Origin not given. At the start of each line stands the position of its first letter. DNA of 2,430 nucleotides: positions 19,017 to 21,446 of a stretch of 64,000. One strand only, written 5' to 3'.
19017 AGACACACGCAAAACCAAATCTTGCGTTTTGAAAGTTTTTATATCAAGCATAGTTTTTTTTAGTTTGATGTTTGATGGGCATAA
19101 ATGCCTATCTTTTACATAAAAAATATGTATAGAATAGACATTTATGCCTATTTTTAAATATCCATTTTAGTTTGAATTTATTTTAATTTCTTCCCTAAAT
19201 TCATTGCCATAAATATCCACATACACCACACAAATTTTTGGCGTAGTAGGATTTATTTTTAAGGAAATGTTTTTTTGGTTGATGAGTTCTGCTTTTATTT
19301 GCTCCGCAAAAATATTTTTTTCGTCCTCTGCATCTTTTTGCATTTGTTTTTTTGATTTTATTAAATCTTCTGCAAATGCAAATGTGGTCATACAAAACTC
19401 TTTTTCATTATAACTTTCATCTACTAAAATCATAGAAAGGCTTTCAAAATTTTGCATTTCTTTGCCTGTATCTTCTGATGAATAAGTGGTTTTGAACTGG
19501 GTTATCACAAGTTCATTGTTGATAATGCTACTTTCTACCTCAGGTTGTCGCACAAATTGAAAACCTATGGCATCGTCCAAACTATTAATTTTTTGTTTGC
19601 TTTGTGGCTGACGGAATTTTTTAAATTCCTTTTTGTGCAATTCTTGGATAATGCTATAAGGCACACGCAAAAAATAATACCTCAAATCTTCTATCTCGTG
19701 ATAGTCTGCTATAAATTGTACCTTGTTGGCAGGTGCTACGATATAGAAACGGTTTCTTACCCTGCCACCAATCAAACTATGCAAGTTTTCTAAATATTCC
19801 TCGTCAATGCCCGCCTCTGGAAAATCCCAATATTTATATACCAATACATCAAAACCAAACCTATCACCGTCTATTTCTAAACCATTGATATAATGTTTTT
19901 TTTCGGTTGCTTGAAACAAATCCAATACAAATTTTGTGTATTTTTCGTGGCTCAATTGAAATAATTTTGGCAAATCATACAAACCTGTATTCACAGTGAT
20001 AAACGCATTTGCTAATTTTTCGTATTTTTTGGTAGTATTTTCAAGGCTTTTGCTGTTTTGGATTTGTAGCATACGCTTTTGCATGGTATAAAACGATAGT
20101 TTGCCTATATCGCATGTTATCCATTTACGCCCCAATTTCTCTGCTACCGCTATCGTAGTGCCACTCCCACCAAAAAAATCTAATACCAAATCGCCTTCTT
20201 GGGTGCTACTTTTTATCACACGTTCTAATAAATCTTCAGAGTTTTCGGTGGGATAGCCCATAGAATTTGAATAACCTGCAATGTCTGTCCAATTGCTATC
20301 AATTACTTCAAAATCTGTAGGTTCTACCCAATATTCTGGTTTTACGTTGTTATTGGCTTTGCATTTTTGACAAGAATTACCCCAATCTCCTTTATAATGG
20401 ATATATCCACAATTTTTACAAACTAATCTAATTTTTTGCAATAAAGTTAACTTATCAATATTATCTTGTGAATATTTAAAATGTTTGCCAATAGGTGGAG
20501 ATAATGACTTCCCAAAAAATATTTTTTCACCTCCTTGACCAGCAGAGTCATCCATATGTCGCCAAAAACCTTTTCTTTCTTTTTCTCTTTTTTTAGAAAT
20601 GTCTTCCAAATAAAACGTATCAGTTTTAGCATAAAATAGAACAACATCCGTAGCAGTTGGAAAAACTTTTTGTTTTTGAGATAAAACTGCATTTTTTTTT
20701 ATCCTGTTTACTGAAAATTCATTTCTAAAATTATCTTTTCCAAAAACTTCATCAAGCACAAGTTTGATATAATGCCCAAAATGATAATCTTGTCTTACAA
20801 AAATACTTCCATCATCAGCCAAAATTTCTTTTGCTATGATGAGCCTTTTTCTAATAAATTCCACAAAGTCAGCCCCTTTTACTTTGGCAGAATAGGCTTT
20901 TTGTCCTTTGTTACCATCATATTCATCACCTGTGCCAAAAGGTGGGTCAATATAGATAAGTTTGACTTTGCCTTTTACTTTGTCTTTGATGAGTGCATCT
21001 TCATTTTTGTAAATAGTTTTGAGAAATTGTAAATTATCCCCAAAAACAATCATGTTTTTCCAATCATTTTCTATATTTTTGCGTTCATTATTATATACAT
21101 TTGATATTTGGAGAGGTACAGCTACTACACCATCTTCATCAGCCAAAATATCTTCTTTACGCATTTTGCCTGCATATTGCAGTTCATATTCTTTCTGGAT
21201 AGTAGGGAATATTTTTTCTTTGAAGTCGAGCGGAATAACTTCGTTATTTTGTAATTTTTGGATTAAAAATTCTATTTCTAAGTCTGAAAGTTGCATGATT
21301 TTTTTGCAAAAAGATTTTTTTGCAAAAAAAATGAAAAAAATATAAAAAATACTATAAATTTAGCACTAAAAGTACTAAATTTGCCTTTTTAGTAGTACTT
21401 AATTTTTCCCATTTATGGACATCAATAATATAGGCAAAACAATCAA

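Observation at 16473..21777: Type III R-M operon with an extended Mod and a divergent XRE regulator that has AGTACT-core palindromes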

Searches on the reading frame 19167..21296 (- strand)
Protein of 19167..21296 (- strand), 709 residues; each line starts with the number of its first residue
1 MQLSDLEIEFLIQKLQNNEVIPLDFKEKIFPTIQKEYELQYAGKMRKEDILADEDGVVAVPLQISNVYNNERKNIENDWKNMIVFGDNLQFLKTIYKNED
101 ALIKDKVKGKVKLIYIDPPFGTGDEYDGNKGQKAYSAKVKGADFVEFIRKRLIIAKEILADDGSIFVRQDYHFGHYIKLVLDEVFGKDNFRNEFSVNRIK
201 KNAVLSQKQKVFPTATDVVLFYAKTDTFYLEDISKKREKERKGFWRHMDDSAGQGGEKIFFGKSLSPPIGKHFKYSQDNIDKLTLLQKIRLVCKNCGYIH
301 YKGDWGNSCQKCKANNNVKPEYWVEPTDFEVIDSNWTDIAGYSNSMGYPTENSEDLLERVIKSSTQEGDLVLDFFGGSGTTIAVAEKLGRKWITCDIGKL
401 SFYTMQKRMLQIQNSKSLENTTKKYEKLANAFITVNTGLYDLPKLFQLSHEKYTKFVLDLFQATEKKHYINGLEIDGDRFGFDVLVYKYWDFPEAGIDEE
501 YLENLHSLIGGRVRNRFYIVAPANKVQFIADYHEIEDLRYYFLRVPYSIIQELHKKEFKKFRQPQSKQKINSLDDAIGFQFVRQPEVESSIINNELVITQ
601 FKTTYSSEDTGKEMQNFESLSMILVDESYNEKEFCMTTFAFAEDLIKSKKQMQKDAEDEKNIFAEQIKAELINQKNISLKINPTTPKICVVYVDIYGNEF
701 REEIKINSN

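Call 3: search_protein_families(library=pfam, proteins=[window:19167-21296:-], max_evalue=0.1)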
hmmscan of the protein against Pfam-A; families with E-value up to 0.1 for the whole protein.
window:19167-21296:- (709 aa): 4 families
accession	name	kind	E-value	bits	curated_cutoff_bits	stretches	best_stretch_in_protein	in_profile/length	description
PF01555.25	N6_N4_Mtase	-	3.5e-37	129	26.7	1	111-399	1-213/221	DNA methylase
PF14803.11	Zn_ribbon_Nudix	-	0.0011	19.3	25.6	1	288-301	20-33/34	Nudix N-terminal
PF21349.2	RUBY_RBDX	-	0.0019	18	26.5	1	292-315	2-25/30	Rubrerythrin, rubredoxin-like domain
PF03602.21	Cons_hypoth95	-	0.021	14.9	24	0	90-124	92-127/182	Conserved hypothetical protein 95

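Call 4: search_protein_families(library=ncbifam, proteins=[window:19167-21296:-], max_evalue=0.1)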
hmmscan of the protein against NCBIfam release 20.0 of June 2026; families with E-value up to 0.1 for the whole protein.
window:19167-21296:- (709 aa): 4 families
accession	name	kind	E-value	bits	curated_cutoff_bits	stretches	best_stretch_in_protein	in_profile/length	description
NF008572.0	PRK11524.1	equivalog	3.1e-18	65.9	292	2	348-424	195-270/294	adenine-specific DNA-methyltransferase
NF050803.1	DnaMtaseCcrMCaul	equivalog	1.3e-16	60.4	830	1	347-426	185-266/350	adenine-specific DNA-methyltransferase CcrM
NF010253.0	PRK13699.1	subfamily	9.7e-07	28.7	244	1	342-418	138-214/226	DNA methyltransferase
TIGR00095.1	TIGR00095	equivalog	0.018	14.7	117.5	1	75-123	81-137/194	16S rRNA (guanine(966)-N(2))-methyltransferase RsmD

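Call 6: search_solved_structures(query=window:19167-21296:-, max_evalue=0.01, show_alignments=2)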
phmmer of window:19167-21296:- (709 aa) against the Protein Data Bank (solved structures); distinct sequences matched with E-value up to 0.01: 15.
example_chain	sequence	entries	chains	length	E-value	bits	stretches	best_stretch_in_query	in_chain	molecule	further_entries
6k0w_B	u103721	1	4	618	1.4e-15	59.9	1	142-406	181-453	Adenine specific DNA methyltransferase (Mod)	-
4zcf_A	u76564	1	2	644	8.7e-12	47.4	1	143-193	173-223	Restriction endonuclease EcoP15I, modification subunit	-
7dsu_A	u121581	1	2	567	1.2e-10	43.6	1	74-190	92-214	Mbo45V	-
1g60_A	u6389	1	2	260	3e-10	42.3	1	343-398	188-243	Adenine-specific Methyltransferase MboIIA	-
6pbd_A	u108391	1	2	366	5.9e-10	41.4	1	339-395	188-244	Modification methylase CcrMI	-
1nw8_A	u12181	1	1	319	8.2e-07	31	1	345-427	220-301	MODIFICATION METHYLASE RSRI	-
1eg2_A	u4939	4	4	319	8.4e-07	30.9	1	345-427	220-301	MODIFICATION METHYLASE RSRI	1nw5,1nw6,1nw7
9c3u_A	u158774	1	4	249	8.4e-07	30.9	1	344-399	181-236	Methyltransferase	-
8urk_A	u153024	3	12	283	1.2e-06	30.4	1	344-399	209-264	Methyltransferase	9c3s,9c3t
5hek_A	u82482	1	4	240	4.4e-06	28.6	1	346-409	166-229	Adenine specific DNA methyltransferase (DpnA)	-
5hfj_A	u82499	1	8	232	5.3e-06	28.3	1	346-409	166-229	Adenine specific DNA methyltransferase (DpnA)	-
1boo_A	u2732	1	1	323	1.1e-05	27.2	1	348-431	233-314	PROTEIN (N-4 CYTOSINE-SPECIFIC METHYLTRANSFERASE PVU II)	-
8s9m_A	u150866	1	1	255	4.7e-05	25.2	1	356-403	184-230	DNA cytosine-N4 methyltransferase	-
8s9n_A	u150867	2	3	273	4.9e-05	25.1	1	356-403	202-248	DNA cytosine-N4 methyltransferase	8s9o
2zie_A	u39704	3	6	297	0.0002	23.1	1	334-396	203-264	Putative modification methylase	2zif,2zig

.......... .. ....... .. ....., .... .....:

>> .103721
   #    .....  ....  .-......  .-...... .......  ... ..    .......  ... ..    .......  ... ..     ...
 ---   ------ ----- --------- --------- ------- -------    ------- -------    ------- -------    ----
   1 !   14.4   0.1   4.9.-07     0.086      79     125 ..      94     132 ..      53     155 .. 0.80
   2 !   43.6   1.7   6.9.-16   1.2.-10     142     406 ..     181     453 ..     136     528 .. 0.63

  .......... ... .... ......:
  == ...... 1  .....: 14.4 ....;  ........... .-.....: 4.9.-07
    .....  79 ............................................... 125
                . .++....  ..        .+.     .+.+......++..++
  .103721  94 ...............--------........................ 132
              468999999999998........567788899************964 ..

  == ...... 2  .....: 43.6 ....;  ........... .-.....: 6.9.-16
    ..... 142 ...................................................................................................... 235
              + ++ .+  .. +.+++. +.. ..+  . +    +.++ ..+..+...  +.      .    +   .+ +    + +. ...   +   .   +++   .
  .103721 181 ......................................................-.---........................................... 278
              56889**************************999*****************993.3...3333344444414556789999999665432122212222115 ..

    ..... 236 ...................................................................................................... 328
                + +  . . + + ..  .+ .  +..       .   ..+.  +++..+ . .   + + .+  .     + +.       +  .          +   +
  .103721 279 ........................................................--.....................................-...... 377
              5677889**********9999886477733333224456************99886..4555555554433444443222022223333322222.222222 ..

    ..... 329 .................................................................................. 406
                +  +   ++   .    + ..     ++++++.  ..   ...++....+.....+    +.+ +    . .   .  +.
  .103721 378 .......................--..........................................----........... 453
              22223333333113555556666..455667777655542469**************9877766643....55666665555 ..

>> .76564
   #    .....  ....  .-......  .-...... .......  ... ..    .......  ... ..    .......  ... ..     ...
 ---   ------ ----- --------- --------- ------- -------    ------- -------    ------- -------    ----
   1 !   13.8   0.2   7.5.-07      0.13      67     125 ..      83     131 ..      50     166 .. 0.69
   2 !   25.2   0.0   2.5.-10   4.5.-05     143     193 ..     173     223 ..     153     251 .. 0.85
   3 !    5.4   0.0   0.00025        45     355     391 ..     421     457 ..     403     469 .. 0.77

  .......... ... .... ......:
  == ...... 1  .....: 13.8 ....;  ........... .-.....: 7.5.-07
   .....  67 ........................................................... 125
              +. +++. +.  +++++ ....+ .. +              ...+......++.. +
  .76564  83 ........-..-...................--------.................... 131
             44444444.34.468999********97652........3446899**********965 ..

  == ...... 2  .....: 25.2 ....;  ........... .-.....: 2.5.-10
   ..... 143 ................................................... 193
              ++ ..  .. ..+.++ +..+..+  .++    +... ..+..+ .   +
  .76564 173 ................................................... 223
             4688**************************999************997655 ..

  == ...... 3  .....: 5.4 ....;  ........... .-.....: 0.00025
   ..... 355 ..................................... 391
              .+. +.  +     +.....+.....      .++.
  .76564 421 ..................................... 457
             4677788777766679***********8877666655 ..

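Call 8: search_protein_families(library=padloc, proteins=[window:19167-21296:-], max_evalue=0.01)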
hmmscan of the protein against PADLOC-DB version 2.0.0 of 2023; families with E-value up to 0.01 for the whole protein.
window:19167-21296:- (709 aa): 55 families (the best 25 are shown)
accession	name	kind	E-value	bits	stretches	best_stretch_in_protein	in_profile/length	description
PDLC03638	MTase_III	-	1.6e-67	226.5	1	74-410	364-678/816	Type III methyltransferase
PDLC03354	MTase_II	-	5.5e-58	195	1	30-416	18-389/425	Type II methyltransferase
PDLC03636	MTase_III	-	3.5e-45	152.8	2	66-239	31-189/575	Type III methyltransferase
PDLC03635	MTase_III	-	1.1e-39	134.8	2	71-251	209-376/708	Type III methyltransferase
PDLC03633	MTase_III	-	1.3e-38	131.1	2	334-464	279-406/616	Type III methyltransferase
PDLC03300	MTase_II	-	4.3e-37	125.8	3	344-411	211-278/302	Type II methyltransferase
PDLC03644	MTase_III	-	4.9e-31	106.1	1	60-413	19-397/542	Type III methyltransferase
PDLC03634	MTase_III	-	1.4e-30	104.8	2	142-382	171-423/621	Type III methyltransferase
PDLC03339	MTase_II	-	1.4e-29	101.1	2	84-230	7-142/399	Type II methyltransferase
PDLC03371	MTase_II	-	5.2e-26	89.7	1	75-415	5-258/260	Type II methyltransferase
PDLC03641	MTase_III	-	1.1e-25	88.3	2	144-407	184-446/657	Type III methyltransferase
PDLC03632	MTase_III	-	4.4e-22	76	2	73-225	155-318/983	Type III methyltransferase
PDLC03299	MTase_II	-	6.9e-22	76.3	2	344-423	192-270/296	Type II methyltransferase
PDLC03238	MTase_II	-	1.6e-20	71.5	2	351-424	307-379/428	Type II methyltransferase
PDLC03216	MTase_II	-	4.2e-17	60.2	1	348-424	194-270/364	Type II methyltransferase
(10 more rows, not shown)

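Call 9: find_homologous_proteins(query=window:19167-21296:-, max_evalue=0.00001)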
Query window:19167-21296:- (709 aa): 7886 proteins with E <= 0.00001 among 8000 candidates; the best 120 are listed.
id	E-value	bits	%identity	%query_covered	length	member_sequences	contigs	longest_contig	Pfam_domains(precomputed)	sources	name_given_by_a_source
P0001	0.0e+0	1609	100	100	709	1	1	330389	PF01555.25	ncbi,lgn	-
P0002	1.2e-283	961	61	100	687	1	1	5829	PF01555.25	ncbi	ncbi:site-specific DNA-methyltransferase [soil metagenome]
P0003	2.2e-281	953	60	100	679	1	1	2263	PF01555.25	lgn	-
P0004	7.5e-270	915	57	100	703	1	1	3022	PF01555.25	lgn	-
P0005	5.8e-267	906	57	99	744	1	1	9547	PF01555.25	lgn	-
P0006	6.5e-267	906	58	100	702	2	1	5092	PF01555.25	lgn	-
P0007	6.6e-259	879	60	94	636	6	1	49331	PF01555.25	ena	-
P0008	2.0e-256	871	58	100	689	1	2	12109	PF01555.25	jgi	jgi:adenine-specific DNA-methyltransferase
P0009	3.2e-254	864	57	99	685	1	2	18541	PF01555.25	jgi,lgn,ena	jgi:site-specific DNA-methyltransferase (adenine-specific)/adenine-specific DNA-methyltransferase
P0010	2.3e-248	844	55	100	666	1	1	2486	PF01555.25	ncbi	-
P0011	2.7e-247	841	54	99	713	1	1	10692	PF01555.25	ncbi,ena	-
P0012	4.5e-247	840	57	99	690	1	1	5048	PF01555.25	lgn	-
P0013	7.1e-247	839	56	99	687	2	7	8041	PF01555.25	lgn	-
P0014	2.8e-244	831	55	100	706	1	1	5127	PF01555.25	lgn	-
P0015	4.5e-243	827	57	99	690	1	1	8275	PF01555.25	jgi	jgi:adenine-specific DNA-methyltransferase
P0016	5.5e-243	826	55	100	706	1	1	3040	PF01555.25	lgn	-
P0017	6.7e-243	826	56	100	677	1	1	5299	PF01555.25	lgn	-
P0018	7.0e-242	823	55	100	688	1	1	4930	PF01555.25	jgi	jgi:adenine-specific DNA-methyltransferase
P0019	4.2e-241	820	55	100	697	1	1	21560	PF01555.25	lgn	-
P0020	5.9e-241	820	56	99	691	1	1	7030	PF01555.25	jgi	jgi:site-specific DNA-methyltransferase (adenine-specific)/adenine-specific DNA-methyltransferase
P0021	8.4e-241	819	56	99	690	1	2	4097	PF01555.25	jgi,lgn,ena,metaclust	metaclust:\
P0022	9.7e-241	819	54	100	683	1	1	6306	PF01555.25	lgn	-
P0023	2.2e-240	818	55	100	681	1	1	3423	PF01555.25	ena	-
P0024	8.4e-240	816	54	100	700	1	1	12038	PF01555.25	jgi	jgi:adenine-specific DNA-methyltransferase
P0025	1.7e-239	815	54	100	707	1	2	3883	PF01555.25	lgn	-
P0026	2.3e-239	814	54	99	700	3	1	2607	PF01555.25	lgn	-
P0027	3.0e-239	814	54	99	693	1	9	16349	PF01555.25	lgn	-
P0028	5.3e-239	813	53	100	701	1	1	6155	PF01555.25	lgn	-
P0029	1.1e-237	809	53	100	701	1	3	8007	PF01555.25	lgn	-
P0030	1.5e-237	809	55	99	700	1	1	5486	PF01555.25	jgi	jgi:adenine-specific DNA-methyltransferase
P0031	4.1e-237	807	54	100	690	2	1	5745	PF01555.25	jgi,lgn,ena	-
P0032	5.1e-237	807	54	100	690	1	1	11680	PF01555.25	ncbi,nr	ncbi:MAG: site-specific DNA-methyltransferase [Candidatus Methanoperedens sp.]|nr:site-specific DNA-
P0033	5.8e-237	807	54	100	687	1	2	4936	PF01555.25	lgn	-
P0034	7.9e-237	806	55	99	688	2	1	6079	PF01555.25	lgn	-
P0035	1.3e-236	805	54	100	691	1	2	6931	PF01555.25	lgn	-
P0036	4.7e-236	804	53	99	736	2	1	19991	PF01555.25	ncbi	-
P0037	1.2e-235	802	54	99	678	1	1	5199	PF01555.25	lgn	-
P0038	1.8e-235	802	54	100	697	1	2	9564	PF01555.25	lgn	-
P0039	3.9e-235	801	54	100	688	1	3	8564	PF01555.25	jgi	jgi:adenine-specific DNA-methyltransferase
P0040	8.7e-235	799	54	99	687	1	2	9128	PF01555.25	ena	-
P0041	9.0e-235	799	54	100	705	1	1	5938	PF01555.25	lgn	-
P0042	1.5e-234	799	54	100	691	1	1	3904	PF01555.25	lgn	-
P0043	1.7e-234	798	54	100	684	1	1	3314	PF01555.25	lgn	-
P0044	1.7e-234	798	54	100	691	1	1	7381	PF01555.25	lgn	-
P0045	2.8e-234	798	53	100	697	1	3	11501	PF01555.25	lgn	-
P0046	7.2e-234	796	54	100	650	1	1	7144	PF01555.25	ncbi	-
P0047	8.0e-234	796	53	100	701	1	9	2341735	PF01555.25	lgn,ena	-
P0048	9.4e-234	796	54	99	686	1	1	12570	PF01555.25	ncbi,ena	-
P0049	9.5e-234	796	54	99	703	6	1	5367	PF01555.25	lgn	-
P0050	1.4e-233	795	54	100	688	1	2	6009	PF01555.25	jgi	jgi:site-specific DNA-methyltransferase (adenine-specific)/adenine-specific DNA-methyltransferase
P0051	1.8e-233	795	54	99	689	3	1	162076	PF01555.25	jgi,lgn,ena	-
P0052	2.2e-233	795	54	100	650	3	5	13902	PF01555.25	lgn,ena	-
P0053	1.1e-232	793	54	100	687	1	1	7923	PF01555.25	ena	-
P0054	3.4e-232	791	53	100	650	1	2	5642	PF01555.25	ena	-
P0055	4.2e-232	790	54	99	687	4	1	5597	PF02086.22,PF01555.25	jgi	-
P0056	4.4e-232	790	52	100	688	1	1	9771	PF01555.25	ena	-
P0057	1.8e-231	788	54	100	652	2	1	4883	PF01555.25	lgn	-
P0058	6.6e-231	787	53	100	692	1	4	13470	PF01555.25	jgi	jgi:adenine-specific DNA-methyltransferase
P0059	8.4e-231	786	54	100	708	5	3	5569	PF01555.25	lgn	-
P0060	9.4e-231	786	54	99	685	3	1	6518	PF01555.25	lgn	-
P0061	3.3e-230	784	52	100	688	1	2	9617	PF01555.25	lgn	-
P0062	5.4e-230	784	51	99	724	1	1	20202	PF01555.25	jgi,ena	jgi:site-specific DNA-methyltransferase (adenine-specific)/adenine-specific DNA-methyltransferase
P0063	5.9e-230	783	51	99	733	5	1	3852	PF01555.25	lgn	-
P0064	1.6e-229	782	52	100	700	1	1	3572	PF01555.25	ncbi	-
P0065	2.2e-229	782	53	99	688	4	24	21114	PF01555.25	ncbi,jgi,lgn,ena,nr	ncbi:MAG: hypothetical protein A3J72_03625 [Nitrospirae bacterium RIFCSPHIGHO2_02_FULL_40_19]|nr:MAG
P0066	4.3e-229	781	54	99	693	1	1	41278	PF01555.25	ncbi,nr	ncbi:MAG: site-specific DNA-methyltransferase [Nitrospirae bacterium]|nr:site-specific DNA-methyltra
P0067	4.8e-229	780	52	100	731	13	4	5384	PF01555.25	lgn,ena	-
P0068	7.9e-229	780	54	99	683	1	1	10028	PF01555.25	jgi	jgi:site-specific DNA-methyltransferase (adenine-specific)/adenine-specific DNA-methyltransferase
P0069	8.5e-229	780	53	100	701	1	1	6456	PF01555.25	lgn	-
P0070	9.0e-229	780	53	99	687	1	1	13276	PF01555.25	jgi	jgi:adenine-specific DNA-methyltransferase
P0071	9.4e-229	779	53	100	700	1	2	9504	PF01555.25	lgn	-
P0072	1.2e-228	779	52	100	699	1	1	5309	PF01555.25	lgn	-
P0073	1.6e-228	779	54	99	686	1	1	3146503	PF01555.25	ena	-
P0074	1.8e-228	779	52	100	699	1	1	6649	PF01555.25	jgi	jgi:adenine-specific DNA-methyltransferase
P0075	3.0e-228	778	52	99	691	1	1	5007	PF01555.25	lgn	-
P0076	5.3e-228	777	53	100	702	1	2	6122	PF01555.25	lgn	-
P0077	5.8e-228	777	52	100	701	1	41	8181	PF01555.25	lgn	-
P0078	2.5e-227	775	55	100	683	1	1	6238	PF01555.25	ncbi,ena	-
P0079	7.1e-227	773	52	100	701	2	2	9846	PF01555.25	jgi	jgi:adenine-specific DNA-methyltransferase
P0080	7.7e-227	773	51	100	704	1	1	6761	PF01555.25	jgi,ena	-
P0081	8.0e-227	773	53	99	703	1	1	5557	PF01555.25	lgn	-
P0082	1.2e-226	772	53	100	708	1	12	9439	PF01555.25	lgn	-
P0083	1.3e-226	772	51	100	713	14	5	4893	PF01555.25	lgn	-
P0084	2.6e-226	771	52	100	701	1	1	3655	PF01555.25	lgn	-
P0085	2.9e-226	771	53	100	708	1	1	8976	PF01555.25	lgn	-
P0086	3.4e-226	771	51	100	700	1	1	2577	PF01555.25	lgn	-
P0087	3.8e-226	771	53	100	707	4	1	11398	PF01555.25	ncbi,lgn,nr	ncbi:MAG: site-specific DNA-methyltransferase [Bacteroidetes bacterium]|nr:site-specific DNA-methylt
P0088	4.1e-226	771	53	98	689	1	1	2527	PF01555.25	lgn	-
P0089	6.8e-226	770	51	100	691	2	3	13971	PF01555.25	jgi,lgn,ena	-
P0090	1.3e-225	769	53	99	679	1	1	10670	PF01555.25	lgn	-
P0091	1.5e-225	769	53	100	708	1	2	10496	PF01555.25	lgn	-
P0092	1.6e-225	769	52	100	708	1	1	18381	PF01555.25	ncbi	-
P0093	2.1e-225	768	54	100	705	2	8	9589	PF01555.25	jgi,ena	-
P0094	2.8e-225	768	53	99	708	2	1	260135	PF01555.25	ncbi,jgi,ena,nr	ncbi:MAG: site-specific DNA-methyltransferase [Thermodesulfovibrio sp.]|nr:site-specific DNA-methylt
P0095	2.8e-225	768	51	100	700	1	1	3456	PF01555.25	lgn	-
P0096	3.9e-225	767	53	100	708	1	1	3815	PF01555.25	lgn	-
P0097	5.1e-225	767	53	100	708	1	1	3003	PF01555.25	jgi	-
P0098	5.2e-225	767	53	99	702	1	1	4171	PF01555.25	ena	-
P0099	6.2e-225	767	51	99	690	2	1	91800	PF01555.25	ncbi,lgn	-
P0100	7.2e-225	767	53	100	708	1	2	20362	PF01555.25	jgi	-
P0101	7.3e-225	767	53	100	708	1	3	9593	PF01555.25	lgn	-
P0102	8.0e-225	766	52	99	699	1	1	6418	PF01555.25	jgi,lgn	-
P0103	8.6e-225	766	52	99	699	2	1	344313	PF01555.25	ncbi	ncbi:site-specific DNA-methyltransferase [Spirosoma areae]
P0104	1.4e-224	766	51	100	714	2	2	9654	PF01555.25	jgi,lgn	-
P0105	1.9e-224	765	52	100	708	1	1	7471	PF01555.25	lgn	-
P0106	2.5e-224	765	52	99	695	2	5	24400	PF01555.25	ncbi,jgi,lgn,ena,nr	ncbi:MAG: site-specific DNA-methyltransferase [Bdellovibrionales bacterium CG11_big_fil_rev_8_21_14_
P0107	3.7e-224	764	55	93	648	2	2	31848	PF01555.25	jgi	-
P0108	7.6e-224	763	49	100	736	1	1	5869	PF01555.25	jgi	-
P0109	7.9e-224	763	52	100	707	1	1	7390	PF01555.25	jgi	-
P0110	7.9e-224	763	49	100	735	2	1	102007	PF01555.25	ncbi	-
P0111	9.4e-224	763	52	100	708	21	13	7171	PF01555.25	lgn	-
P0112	9.6e-224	763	51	98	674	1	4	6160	PF01555.25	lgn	-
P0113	1.6e-223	762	51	99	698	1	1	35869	PF01555.25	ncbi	-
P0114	1.7e-223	762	53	99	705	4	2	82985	PF01555.25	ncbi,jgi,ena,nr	ncbi:MAG TPA: site-specific DNA-methyltransferase [Bacteroidia bacterium]|jgi:adenine-specific DNA-m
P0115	2.1e-223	762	52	99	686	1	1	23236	PF01555.25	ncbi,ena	-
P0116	2.6e-223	761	51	99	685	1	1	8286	PF01555.25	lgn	-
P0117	3.1e-223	761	51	98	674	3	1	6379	PF01555.25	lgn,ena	-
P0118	5.2e-223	760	50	99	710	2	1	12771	PF01555.25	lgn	-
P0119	7.1e-223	760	52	99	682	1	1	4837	PF01555.25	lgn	-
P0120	8.5e-223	760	53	99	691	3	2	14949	PF01555.25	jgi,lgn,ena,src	-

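Call 11: find_encoding_contigs(protein=P0001, flank=10000, max_places=3)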
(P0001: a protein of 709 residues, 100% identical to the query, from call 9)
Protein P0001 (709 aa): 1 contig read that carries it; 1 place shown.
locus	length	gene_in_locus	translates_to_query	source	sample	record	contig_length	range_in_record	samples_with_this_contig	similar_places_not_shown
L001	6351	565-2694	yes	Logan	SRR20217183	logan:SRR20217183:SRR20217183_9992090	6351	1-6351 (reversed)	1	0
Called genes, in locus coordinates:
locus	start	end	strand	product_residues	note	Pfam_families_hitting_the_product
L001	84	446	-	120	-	PF12844:HTH_19, PF13560:HTH_31 (weak), PF01381:HTH_3, PF13443:HTH_26 (weak)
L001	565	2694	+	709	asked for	PF01555:N6_N4_Mtase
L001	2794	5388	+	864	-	PF04851:ResIII, PF18766:SWI2_SNF2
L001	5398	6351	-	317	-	?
